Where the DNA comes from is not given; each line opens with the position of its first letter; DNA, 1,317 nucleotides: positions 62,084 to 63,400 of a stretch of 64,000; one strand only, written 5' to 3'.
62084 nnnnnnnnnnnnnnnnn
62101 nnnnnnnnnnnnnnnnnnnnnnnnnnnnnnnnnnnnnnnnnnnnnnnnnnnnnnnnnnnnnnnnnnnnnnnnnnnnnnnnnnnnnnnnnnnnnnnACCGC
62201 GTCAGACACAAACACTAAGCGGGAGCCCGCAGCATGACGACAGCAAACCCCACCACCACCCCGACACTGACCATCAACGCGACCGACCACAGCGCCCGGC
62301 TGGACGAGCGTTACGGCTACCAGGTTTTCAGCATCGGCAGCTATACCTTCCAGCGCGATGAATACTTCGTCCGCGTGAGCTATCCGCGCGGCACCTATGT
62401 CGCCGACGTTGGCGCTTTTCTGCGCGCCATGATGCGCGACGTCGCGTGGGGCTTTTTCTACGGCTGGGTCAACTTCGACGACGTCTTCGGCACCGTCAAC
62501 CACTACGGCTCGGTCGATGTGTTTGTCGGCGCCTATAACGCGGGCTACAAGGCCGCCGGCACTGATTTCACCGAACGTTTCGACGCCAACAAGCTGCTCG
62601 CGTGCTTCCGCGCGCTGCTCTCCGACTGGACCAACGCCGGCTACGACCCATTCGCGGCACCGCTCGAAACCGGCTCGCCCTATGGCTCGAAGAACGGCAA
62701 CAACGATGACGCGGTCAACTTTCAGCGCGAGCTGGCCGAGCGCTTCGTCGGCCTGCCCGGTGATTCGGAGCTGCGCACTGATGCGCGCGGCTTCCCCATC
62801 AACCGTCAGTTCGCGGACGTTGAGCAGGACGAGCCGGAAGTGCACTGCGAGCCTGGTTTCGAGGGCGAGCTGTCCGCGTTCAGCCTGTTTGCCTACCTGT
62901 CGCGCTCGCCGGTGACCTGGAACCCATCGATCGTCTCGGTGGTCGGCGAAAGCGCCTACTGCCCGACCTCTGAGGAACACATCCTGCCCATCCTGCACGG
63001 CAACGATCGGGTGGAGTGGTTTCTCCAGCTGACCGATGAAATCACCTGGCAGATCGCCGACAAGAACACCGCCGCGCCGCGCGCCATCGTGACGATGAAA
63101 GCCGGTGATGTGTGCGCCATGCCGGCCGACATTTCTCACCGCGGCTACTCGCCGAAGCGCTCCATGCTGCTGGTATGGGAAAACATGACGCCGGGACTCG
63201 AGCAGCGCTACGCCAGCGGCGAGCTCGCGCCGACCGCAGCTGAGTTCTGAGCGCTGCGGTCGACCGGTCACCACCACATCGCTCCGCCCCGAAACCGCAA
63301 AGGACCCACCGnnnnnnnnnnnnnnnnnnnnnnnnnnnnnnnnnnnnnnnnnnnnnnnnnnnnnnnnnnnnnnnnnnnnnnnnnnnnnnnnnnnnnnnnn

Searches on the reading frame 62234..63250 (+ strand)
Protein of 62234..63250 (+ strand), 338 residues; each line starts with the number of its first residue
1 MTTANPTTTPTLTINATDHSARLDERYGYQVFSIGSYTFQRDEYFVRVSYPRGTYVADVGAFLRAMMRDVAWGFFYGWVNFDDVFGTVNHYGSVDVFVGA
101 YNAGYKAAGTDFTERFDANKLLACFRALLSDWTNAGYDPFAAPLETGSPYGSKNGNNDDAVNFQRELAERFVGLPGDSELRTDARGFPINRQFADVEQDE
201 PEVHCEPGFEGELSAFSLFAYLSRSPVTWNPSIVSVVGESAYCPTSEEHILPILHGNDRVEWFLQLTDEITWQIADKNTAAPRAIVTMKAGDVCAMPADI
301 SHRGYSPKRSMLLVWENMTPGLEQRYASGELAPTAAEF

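Call 23: search_protein_families(library=pfam, proteins=[window:62234-63250:+], max_evalue=0.00001)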
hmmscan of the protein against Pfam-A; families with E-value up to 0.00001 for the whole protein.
window:62234-63250:+ (338 aa): 1 family
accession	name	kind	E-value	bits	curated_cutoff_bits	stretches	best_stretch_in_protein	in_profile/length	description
PF18191.6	PnpCD_PnpD_N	-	5.3e-52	175.9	25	1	24-162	5-147/151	Hydroquinone 1,2-dioxygenase large subunit N-terminal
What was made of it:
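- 61698..63250 (+): Hydroquinone 1,2-dioxygenase, small (61698-62195) and large (62234-63250) subunits. PF18191 (call 23).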

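Call 66: search_solved_structures(query=window:62234-63250:+, max_evalue=0.00001)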
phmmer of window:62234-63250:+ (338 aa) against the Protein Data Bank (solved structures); distinct sequences matched with E-value up to 0.00001: 2.
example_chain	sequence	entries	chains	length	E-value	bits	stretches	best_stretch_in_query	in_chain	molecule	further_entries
5m21_B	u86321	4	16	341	2.8e-140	470.5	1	17-332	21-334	Hydroquinone dioxygenase large subunit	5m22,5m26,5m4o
4zxa_W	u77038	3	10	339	5.3e-127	426.8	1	27-338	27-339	Hydroquinone dioxygenase large subunit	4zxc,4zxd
